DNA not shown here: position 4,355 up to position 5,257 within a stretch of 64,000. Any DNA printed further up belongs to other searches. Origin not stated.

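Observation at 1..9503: Nine-gene translationally coupled operon extending the uncharacterised ynjBCD-ynjE-ynjF gene set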

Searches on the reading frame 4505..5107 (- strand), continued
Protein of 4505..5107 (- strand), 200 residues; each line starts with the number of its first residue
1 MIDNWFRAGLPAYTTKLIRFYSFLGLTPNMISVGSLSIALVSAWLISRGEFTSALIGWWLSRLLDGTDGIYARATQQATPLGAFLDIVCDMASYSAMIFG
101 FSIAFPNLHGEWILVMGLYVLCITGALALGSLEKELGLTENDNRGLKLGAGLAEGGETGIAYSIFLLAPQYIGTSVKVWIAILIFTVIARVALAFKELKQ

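Call 43: find_encoding_contigs(protein=P0037, flank=10000, max_places=2)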
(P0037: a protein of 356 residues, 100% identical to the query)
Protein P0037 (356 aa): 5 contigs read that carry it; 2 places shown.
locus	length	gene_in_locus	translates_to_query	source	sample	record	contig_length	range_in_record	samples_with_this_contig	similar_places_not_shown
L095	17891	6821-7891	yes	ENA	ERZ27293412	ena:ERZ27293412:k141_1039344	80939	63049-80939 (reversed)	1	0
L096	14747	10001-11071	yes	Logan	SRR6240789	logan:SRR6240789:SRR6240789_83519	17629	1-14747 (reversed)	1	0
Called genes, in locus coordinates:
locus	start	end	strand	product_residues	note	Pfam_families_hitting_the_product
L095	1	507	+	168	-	?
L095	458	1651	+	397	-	PF07992:Pyr_redox_2, PF00070:Pyr_redox (weak)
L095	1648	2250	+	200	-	PF01066:CDP-OH_P_transf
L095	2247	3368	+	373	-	PF01156:IU_nuc_hydro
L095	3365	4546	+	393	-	PF01547:SBP_bac_1 (weak), PF13416:SBP_bac_8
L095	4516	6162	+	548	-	PF00528:BPD_transp_1 (weak)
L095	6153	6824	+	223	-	PF00005:ABC_tran, PF13304:AAA_21 (faint)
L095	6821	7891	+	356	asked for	-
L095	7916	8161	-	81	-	-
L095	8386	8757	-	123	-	PF02627:CMD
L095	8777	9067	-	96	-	PF00403:HMA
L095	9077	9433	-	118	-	PF02411:MerT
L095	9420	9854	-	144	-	PF00376:MerR, PF13411:MerR_1, PF09278:MerR-DNA-bind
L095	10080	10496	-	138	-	PF04945:YHS (faint), PF12018:FAP206 (faint)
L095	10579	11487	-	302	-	PF04784:DUF547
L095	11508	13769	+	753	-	PF09335:VTT_dom, PF01134:GIDA (weak), PF01266:DAO (faint), PF02737:3HCDH_N (faint), PF07992:Pyr_redox_2, PF13738:Pyr_redox_3, PF00070:Pyr_redox, PF02852:Pyr_redox_dim, +3 more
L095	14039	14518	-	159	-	PF02627:CMD (weak)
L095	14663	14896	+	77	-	PF01384:PHO4 (weak)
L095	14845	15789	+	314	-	PF01384:PHO4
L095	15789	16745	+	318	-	PF04055:Radical_SAM, PF12345:DUF3641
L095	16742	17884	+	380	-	-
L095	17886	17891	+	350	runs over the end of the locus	PF01209:Ubie_methyltran, PF01728:FtsJ (weak), PF13489:Methyltransf_23, PF01135:PCMT (weak), PF13847:Methyltransf_31, PF08241:Methyltransf_11, PF08242:Methyltransf_12, PF13649:Methyltransf_25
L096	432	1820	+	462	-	PF26314:MptA_B_family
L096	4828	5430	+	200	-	PF01066:CDP-OH_P_transf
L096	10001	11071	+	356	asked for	-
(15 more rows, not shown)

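Call 44: search_protein_families(library=ncbifam, proteins=[L095:15789-16745:+, L095:16742-17884:+, L095:14039-14518:-, L095:14845-15789:+, L095:11508-13769:+, L095:10579-11487:-], max_evalue=0.001)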
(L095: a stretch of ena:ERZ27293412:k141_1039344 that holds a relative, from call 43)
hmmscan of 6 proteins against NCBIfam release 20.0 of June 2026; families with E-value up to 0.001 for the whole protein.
L095:15789-16745:+ (318 aa): 36 families (the best 25 are shown)
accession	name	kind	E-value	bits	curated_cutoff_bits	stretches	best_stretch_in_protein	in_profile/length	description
TIGR04167.1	rSAM_SeCys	equivalog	1.8e-135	451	300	1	15-317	2-303/303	arsenosugar biosynthesis radical SAM (seleno)protein ArsS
NF050035.1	rSAM_WgK_link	exception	5.1e-11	42.2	650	1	21-158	9-144/367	radical SAM/SPASM peptide maturase WgkB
TIGR04078.1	rSAM_yydG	equivalog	9.7e-11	41.7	300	1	23-97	3-77/309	YydG family radical SAM peptide epimerase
NF047865.1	rSAM_PapB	equivalog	1.2e-10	41.1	340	1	21-158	3-150/330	PapB family radical SAM/SPASM ranthipeptide maturase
TIGR04317.1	W_rSAM_matur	equivalog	1.4e-10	40.8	380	1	20-159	3-138/349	tungsten cofactor oxidoreductase radical SAM maturase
TIGR03978.1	rSAM_paired_1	equivalog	1.3e-09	37.3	370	1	26-133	88-201/466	His-Xaa-Ser system radical SAM maturase HxsB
NF049973.1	radical_Rv1681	equivalog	1.5e-09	37.3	380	1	30-162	81-211/326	Rv1681 family radical SAM protein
NF045574.1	sacti_mat_StsB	exception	1.4e-08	34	625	1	15-161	90-232/466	StsB family radical SAM/SPASM domain sactipeptide maturase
TIGR02666.1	moaA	equivalog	3.7e-08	32.7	284.05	1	20-105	9-97/336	GTP 3',8-cyclase MoaA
TIGR04054.1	rSAM_NirJ1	equivalog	4.5e-08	32.1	650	1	8-156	25-168/387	putative heme d1 biosynthesis radical SAM protein NirJ1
NF001199.0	PRK00164.2-1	equivalog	5.1e-08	32.4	231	1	19-152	10-140/308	GTP 3',8-cyclase MoaA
TIGR03942.1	sulfatase_rSAM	equivalog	6.2e-08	32.1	349.45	1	26-159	6-150/363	anaerobic sulfatase maturase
TIGR03962.1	mycofact_rSAM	equivalog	9.2e-08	31.6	265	1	25-163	16-150/339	mycofactocin radical SAM maturase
TIGR02668.1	moaA_archaeal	equivalog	2.6e-07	30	325.25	1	19-96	8-85/303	GTP 3',8-cyclase MoaA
TIGR04546.1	rSAM_ahbC_deAc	equivalog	9.8e-07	27.9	650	1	8-158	26-173/390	12,18-didecarboxysiroheme deacetylase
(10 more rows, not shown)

L095:16742-17884:+ (380 aa): 0 families

L095:14039-14518:- (159 aa): 4 families
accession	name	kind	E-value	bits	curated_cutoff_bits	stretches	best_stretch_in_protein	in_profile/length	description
TIGR01926.1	peroxid_rel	subfamily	9.3e-19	67.9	81.8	1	7-83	17-93/178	peroxidase-related enzyme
NF041238.1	AhpD_rel_CFYUT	equivalog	4.9e-11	42.5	175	1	22-86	186-253/357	alkylhydroperoxidase-related (seleno)protein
TIGR04030.1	perox_Avi_7169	hypoth_equivalog_domain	1.8e-07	31.4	233.15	1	41-88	61-109/185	alkylhydroperoxidase domain protein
TIGR00778.1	ahpD_dom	domain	1.1e-06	28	27.8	1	52-84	4-36/51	alkylhydroperoxidase AhpD family core domain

L095:14845-15789:+ (314 aa): 2 families
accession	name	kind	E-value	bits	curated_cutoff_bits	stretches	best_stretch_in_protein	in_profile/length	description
NF053884.1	SulfPermCysPBac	equivalog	2.3e-18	66.2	400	2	139-295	141-300/354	sulfate permease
NF033774.1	phos_trans_PitA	exception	3e-14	52.5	800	1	200-303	381-487/498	inorganic phosphate transporter PitA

L095:11508-13769:+ (753 aa): 69 families (the best 25 are shown)
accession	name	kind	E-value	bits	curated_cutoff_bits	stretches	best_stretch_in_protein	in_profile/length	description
NF004991.0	PRK06370.1-3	subfamily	4.6e-156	520.3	620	1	271-752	25-508/509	FAD-containing oxidoreductase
TIGR01350.1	lipoamide_DH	equivalog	4.7e-120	401.4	408.8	1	281-732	2-455/461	dihydrolipoyl dehydrogenase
TIGR02053.1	MerA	equivalog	1.6e-116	390.1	454.45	1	281-731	1-453/465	mercury(II) reductase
NF004947.0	PRK06292.2-5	equivalog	2e-101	340.2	592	1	280-725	3-452/474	dihydrolipoyl dehydrogenase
NF004992.0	PRK06370.1-4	equivalog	2.2e-97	326.4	629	1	280-723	4-447/459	FAD-containing oxidoreductase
NF004776.0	PRK06116.1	equivalog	2.4e-92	310.3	480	1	278-722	2-444/450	glutathione-disulfide reductase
NF004946.0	PRK06292.2-4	subfamily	7e-88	295.5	634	1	280-725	3-464/487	dihydrolipoyl dehydrogenase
NF004945.0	PRK06292.2-3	equivalog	5.4e-85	286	494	1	281-728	4-449/457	dihydrolipoyl dehydrogenase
NF005884.0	PRK07846.1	equivalog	1.2e-82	278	501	1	280-710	3-429/454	mycothione reductase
NF010311.1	PRK13748.1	subfamily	1.8e-80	271.4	600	1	278-733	95-550/560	mercury(II) reductase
NF004943.0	PRK06292.2-1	equivalog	7.1e-79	265.7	432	1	280-725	3-449/456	dihydrolipoyl dehydrogenase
NF004990.0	PRK06370.1-1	equivalog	8.5e-79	265.3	842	1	281-722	5-446/459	FAD-containing oxidoreductase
TIGR01421.1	gluta_reduc_1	equivalog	4.3e-78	263.5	556.15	1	280-722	2-444/450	glutathione-disulfide reductase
NF003585.0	PRK05249.1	equivalog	7.4e-78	262.2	465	1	277-728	3-454/464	Si-specific NAD(P)(+) transhydrogenase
TIGR01424.1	gluta_reduc_2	equivalog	1.4e-75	254.6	606.05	1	279-722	1-440/446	glutathione-disulfide reductase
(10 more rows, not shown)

L095:10579-11487:- (302 aa): 0 families

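Call 53: find_related_loci(query=L095:15789-16745:+, collection=metagenome_contigs, flank=10000)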
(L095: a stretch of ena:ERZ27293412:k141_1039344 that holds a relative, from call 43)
Query L095:15789-16745:+ (318 aa) in metagenome_contigs; peptide patterns used: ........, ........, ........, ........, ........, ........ (x = any residue, [..] = any of these).
599 stretches matched a pattern (row limit reached: there are more); 469 encode a relative of the query (tblastn E <= 1e-3); the best 80 are kept; 80 distinct loci.
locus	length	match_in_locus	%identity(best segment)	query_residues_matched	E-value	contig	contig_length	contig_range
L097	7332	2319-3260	72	3-318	5e-160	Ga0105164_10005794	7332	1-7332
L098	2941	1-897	75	20-318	4e-168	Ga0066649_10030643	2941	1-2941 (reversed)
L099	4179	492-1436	71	3-318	1e-160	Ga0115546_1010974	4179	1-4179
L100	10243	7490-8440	67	2-318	4e-151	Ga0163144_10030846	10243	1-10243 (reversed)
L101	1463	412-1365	67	1-318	1e-162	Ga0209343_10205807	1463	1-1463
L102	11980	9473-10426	65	1-318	2e-145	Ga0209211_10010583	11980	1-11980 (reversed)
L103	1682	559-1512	61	1-318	8e-153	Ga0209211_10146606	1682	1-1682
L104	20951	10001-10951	61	1-318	8e-139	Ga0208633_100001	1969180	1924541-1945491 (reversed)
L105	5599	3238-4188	61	1-318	4e-136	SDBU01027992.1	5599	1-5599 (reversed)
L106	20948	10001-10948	74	3-318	3e-164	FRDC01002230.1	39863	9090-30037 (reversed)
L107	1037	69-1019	59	1-318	2e-145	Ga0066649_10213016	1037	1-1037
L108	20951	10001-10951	59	1-318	5e-132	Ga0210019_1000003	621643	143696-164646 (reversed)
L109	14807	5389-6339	57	2-318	5e-132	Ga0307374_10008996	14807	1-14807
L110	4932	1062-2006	60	4-318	1e-132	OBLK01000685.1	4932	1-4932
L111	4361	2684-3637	60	1-318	1e-133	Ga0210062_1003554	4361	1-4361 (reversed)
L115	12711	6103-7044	62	4-318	1e-130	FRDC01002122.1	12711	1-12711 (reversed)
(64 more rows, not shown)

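Call 57: search_protein_families(library=ncbifam, proteins=[L106:10902-12062:+, L106:12072-12824:+, L106:12752-13600:+, L106:13603-14292:+, L106:14289-15005:+, L106:15002-15703:+, L106:16547-17146:+, L106:18351-19199:+, L106:19159-19962:+, L106:3201-3854:+], max_evalue=0.0001)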
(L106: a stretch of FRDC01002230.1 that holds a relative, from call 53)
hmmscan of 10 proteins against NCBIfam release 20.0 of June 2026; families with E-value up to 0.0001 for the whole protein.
L106:10902-12062:+ (386 aa): 34 families (the best 25 are shown)
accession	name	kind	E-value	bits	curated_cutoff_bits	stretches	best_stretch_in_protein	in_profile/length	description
NF008823.0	PRK11873.1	subfamily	4.8e-56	190.2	263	1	41-275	7-243/272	arsenite methyltransferase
NF040538.1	methyl_ArsM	equivalog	4.8e-48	164.1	500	2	175-357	167-341/356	arsinothricin biosynthesis methyltransferase ArsM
NF041537.1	ArsM_AhpD_UU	exception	1.4e-33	116.2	510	1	77-263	50-229/345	arsenite methyltransferase/AhpD domain selenoprotein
NF041536.1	ArsM_DUF2284_UU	exception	1.6e-33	115.7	575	1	76-263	49-229/459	arsenite methyltransferase/DUF2284 domain selenoprotein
NF038099.1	AsSugarArsM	exception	1.2e-31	110.1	400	1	42-346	3-301/321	arsenosugar biosynthesis arsenite methyltransferase ArsM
NF047649.1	MTase_UXPK_star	exception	6.4e-31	107.4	460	1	46-256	18-223/283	methyltransferase/UXPK-star double selenoprotein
NF045667.1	MTase_DVU1556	equivalog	6.9e-21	74.7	155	1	101-255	22-159/213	DVU_1556 family methyltransferase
NF040539.1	AST_met_ArsM_2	exception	1.1e-18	68.1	240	1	102-262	57-211/262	putative arsinothricin biosynthesis methyltransferase ArsM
NF001244.0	PRK00216.1-5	equivalog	2.1e-14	53.4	216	1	101-217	48-156/236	bifunctional demethylmenaquinone methyltransferase/2-methoxy-6-polyprenyl-1,4-benzoquinol methylase UbiE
TIGR02072.1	BioC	equivalog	8.2e-14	52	184.95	1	102-219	35-137/244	malonyl-ACP O-methyltransferase BioC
NF043040.1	corrin_prot_MT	hypoth_equivalog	6.8e-13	48.6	180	1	101-226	41-159/216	corrinoid protein-associated methyltransferase CpaM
TIGR01983.1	UbiG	equivalog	5.6e-12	45.4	102.95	1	80-217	36-154/228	bifunctional 2-polyprenyl-6-hydroxyphenol methylase/3-demethylubiquinol 3-O-methyltransferase UbiG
NF001243.0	PRK00216.1-4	equivalog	1.9e-11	43.8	235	1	101-212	47-149/237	demethylmenaquinone methyltransferase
TIGR01934.1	MenG_MenH_UbiE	subfamily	2.4e-11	43.3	158.35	1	101-218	39-145/223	ubiquinone/menaquinone biosynthesis methyltransferase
TIGR02752.1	MenG_heptapren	equivalog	2.8e-11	43.4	419.85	1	101-212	45-147/231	demethylmenaquinone methyltransferase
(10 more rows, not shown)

L106:12072-12824:+ (250 aa): 3 families
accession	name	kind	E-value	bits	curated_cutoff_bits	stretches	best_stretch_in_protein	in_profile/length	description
TIGR00861.1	MIP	subfamily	5.5e-17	62.3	171.25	1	8-159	1-167/224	MIP family channel protein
NF003838.0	PRK05420.1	equivalog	1.4e-12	47.6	256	1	4-105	3-102/231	aquaporin Z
NF045553.1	AquGlycerPorinGla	equivalog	1.6e-06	27.5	400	1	7-103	10-106/290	aquaglyceroporin Gla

L106:12752-13600:+ (282 aa): 11 families
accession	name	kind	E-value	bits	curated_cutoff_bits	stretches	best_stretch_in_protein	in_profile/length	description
NF006334.0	PRK08564.1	equivalog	1.7e-88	296.3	382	1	2-262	10-266/267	S-methyl-5'-thioadenosine phosphorylase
NF006492.0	PRK08931.1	equivalog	6.1e-88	295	437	1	1-268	5-272/291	S-methyl-5'-thioadenosine phosphorylase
TIGR01694.1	MTAP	equivalog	2e-86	289.3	274.85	1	1-242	1-238/240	S-methyl-5'-thioadenosine phosphorylase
NF005657.0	PRK07432.1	equivalog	8.6e-85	284.4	453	1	2-278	6-283/291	S-methyl-5'-thioadenosine phosphorylase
NF005876.0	PRK07823.1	equivalog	8.8e-73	244.7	306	1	1-254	7-253/267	S-methyl-5'-thioadenosine phosphorylase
NF006599.0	PRK09136.1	equivalog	2.3e-67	226.8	223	1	1-243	3-245/247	S-methyl-5'-thioinosine phosphorylase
NF006054.0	PRK08202.1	equivalog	7e-20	71.6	218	1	67-242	98-271/274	purine-nucleoside phosphorylase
TIGR01697.1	PNPH-PUNA-XAPA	subfamily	2.8e-18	66.2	197.1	1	33-234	41-241/247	inosine/guanosine/xanthosine phosphorylase family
TIGR01700.1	PNPH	equivalog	3.1e-14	53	293.35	1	67-243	74-249/249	purine nucleoside phosphorylase I, inosine and guanosine-specific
TIGR01698.1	PUNP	equivalog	1.2e-13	51.1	302.6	1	59-234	65-239/245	purine-nucleoside phosphorylase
TIGR01699.1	XAPA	equivalog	9.3e-08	31.9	370.9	1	34-233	42-241/248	xanthosine phosphorylase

L106:13603-14292:+ (229 aa): 2 families
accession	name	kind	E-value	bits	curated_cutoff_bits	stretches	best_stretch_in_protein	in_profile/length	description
TIGR04283.1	glyco_like_mftF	equivalog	1.5e-53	181.7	182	1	3-214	1-208/221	TIGR04283 family arsenosugar biosynthesis glycosyltransferase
TIGR03965.1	mycofact_glyco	equivalog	3.1e-05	23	280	0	3-97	76-176/467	mycofactocin biosynthesis glycosyltransferase MftF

L106:14289-15005:+ (238 aa): 1 family
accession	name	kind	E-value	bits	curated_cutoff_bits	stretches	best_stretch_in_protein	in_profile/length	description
TIGR04282.1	glyco_like_cofC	hypoth_equivalog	1.9e-32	112.6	134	1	7-198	1-189/189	TIGR04282 family arsenosugar biosynthesis glycosyltransferase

L106:15002-15703:+ (233 aa): 0 families

L106:16547-17146:+ (199 aa): 1 family
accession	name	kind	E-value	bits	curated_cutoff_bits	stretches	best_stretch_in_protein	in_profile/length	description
NF002994.0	PRK03757.1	equivalog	3e-49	167.4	232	1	4-169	5-172/191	YceI family protein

L106:18351-19199:+ (282 aa): 5 families
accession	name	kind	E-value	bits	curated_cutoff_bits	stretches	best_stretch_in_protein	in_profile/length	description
NF050167.1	MNIO_BufB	equivalog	6.4e-96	320.7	310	1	9-266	1-261/262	MNIO family bufferin maturase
NF003818.2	PRK05409.1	equivalog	1.3e-68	231.4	360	1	9-265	2-259/264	HvfB family MNIO-type RiPP peptide maturase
NF050151.1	RiPP_MNIO_ApyH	equivalog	3.9e-24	85.3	400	1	4-269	8-279/283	multinuclear non-heme iron-dependent oxidative enzyme ApyH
TIGR04159.2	methbact_MbnB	equivalog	8e-18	64.9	325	1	30-258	24-248/261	methanobactin biosynthesis protein MbnB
NF050165.1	MNIO_ChrH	equivalog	3e-09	36.4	600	1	62-236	62-243/363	MNIO family chryseobactin maturase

L106:19159-19962:+ (267 aa): 1 family
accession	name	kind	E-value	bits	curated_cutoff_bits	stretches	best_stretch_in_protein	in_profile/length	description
NF050145.1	RiPP_RRE_HvfC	equivalog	5.8e-06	26.3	142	1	45-251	24-223/237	HvfC family RiPP maturation protein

L106:3201-3854:+ (217 aa): 51 families (the best 25 are shown)
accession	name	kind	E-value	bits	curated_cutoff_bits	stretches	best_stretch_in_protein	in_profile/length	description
TIGR02943.1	Sig70_famx1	hypoth_equivalog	2.8e-29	102.3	162.2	1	64-211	25-182/188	RNA polymerase sigma-70 factor, TIGR02943 family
NF009173.0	PRK12520.1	equivalog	2.6e-26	92.5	255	1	47-209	8-180/191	RNA polymerase sigma factor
NF009196.0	PRK12544.1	equivalog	5.9e-26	91.1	287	1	64-211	41-199/208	RNA polymerase factor sigma-70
NF008888.0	PRK11922.1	equivalog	3e-24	85.9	204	1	30-214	19-202/231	RNA polymerase sigma factor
NF009184.0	PRK12532.1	equivalog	7.6e-23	81.4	276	1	64-211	29-187/195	RNA polymerase sigma factor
NF008892.0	PRK11924.2-1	equivalog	1.8e-22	80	291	1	64-210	39-195/203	RNA polymerase sigma factor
NF009182.0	PRK12530.1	subfamily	1.3e-21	76.9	264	1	64-211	32-187/193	RNA polymerase sigma factor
NF009197.0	PRK12545.1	equivalog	1.2e-19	70.9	336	1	64-215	31-194/201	RNA polymerase factor sigma-70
NF058625.1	sigma_PG0214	equivalog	1.9e-18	66.7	130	1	45-210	8-163/170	GFO_1088 family ECF-type sigma factor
NF009166.1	PRK12513.1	equivalog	5.7e-18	65.3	206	1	34-207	15-185/193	RNA polymerase sigma factor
TIGR02937.1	sigma70-ECF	superfamily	1.5e-16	60.4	42.9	1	43-207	3-164/165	sigma-70 family RNA polymerase sigma factor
TIGR02985.1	Sig70_bacteroi1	subfamily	1.2e-15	58.1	126.4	1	43-206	3-160/162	RNA polymerase sigma-70 factor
NF004113.0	PRK05602.1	equivalog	8.6e-15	54.9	208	1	30-215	34-208/211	RNA polymerase sigma factor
TIGR02939.1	RpoE_Sigma70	equivalog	1.6e-13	51.1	236.15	1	31-206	10-184/190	RNA polymerase sigma factor RpoE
TIGR02950.1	SigM_subfam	subfamily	1.2e-12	47.9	147.95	1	43-207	2-157/159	RNA polymerase sigma factor, SigM family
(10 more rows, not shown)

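Call 59: find_homologous_proteins(query=L095:16742-17884:+, max_evalue=0.00001)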
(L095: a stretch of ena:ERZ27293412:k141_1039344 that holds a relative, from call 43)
Query L095:16742-17884:+ (380 aa): 80 proteins with E <= 0.00001 among 3758 candidates.
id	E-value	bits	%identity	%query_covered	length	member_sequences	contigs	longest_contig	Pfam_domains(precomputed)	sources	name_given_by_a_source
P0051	1.6e-208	711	80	100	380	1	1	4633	-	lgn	-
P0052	7.1e-108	379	52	95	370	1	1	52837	-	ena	-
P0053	1.2e-92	329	46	98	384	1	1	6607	-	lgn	-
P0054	2.5e-92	328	46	96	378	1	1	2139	-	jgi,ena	jgi:hypothetical protein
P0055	1.9e-91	325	44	96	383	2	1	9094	-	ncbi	-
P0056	6.0e-91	324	43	99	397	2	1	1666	-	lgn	-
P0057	1.3e-90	323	45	98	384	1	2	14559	-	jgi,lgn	-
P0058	2.3e-89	318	44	98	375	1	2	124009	-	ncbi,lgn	-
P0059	4.0e-89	318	44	97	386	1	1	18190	-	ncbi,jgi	jgi:hypothetical protein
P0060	5.1e-89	317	45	96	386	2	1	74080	-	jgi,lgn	-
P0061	6.6e-89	317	43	96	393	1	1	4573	-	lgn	-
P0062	7.6e-88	313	42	95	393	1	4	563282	-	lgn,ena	-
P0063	9.5e-88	313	44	95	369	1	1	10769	-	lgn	-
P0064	3.9e-87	311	43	97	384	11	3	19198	-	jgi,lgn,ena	-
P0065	7.0e-87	310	44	94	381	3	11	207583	-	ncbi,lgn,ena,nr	ncbi:MAG: hypothetical protein CL675_03315 [Bdellovibrionaceae bacterium]|nr:hypothetical protein [P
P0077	2.5e-84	302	41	98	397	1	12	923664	-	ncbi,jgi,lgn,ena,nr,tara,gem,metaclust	ncbi:MAG: hypothetical protein CL677_09830 [Bdellovibrionaceae bacterium]|nr:hypothetical protein [P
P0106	6.0e-77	278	41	97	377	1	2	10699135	-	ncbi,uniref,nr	ncbi:hypothetical protein [Acanthopleuribacter pedis]|uniref:Transmembrane protein n=1 Tax=Acanthopl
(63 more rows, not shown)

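Call 65: find_encoding_contigs(protein=P0052, flank=10000, max_places=1)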
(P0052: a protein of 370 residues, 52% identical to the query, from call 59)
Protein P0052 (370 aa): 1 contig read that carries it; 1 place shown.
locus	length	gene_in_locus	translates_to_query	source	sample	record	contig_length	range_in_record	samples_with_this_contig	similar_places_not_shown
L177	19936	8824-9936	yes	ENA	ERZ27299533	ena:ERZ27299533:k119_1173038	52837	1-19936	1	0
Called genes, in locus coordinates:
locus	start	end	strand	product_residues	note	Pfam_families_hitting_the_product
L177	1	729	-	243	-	?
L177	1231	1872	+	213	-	PF13744:HTH_37 (faint), PF12844:HTH_19 (faint), PF13560:HTH_31, PF01381:HTH_3, PF13560:HTH_31 (weak)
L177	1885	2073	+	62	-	-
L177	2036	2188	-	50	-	-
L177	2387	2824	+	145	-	-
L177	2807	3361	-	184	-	-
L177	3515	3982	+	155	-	PF01047:MarR (weak), PF12802:MarR_2, PF13601:HTH_34 (weak)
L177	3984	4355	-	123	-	PF01047:MarR (weak), PF12802:MarR_2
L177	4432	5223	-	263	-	PF04784:DUF547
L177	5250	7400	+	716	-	PF01262:AlaDh_PNT_C (faint), PF09335:VTT_dom, PF01134:GIDA (faint), PF01266:DAO (faint), PF07992:Pyr_redox_2, PF13738:Pyr_redox_3, PF00070:Pyr_redox, PF02852:Pyr_redox_dim, +2 more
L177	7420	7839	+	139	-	-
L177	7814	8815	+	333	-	PF04055:Radical_SAM, PF12345:DUF3641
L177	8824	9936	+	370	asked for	-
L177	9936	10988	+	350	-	PF13489:Methyltransf_23, PF01209:Ubie_methyltran, PF08123:DOT1 (faint), PF13847:Methyltransf_31, PF08241:Methyltransf_11, PF08242:Methyltransf_12, PF13649:Methyltransf_25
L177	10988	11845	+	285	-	PF01048:PNP_UDP_1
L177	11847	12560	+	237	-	PF00535:Glycos_transf_2 (weak)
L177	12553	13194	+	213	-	PF09837:DUF2064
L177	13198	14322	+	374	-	PF01384:PHO4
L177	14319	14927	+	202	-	PF01066:CDP-OH_P_transf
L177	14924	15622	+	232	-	PF04116:FA_hydroxylase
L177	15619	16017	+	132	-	-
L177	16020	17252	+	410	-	PF01773:Nucleos_tra2_N, PF07670:Gate, PF07662:Nucleos_tra2_C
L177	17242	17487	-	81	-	-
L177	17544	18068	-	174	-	-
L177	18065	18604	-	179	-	PF04542:Sigma70_r2, PF08281:Sigma70_r4_2, PF04545:Sigma70_r4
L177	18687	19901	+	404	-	PF02321:OEP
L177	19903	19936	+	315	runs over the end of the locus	PF19335:HMBD, PF25954:Beta-barrel_RND_2 (weak), PF25989:YknX_C (weak)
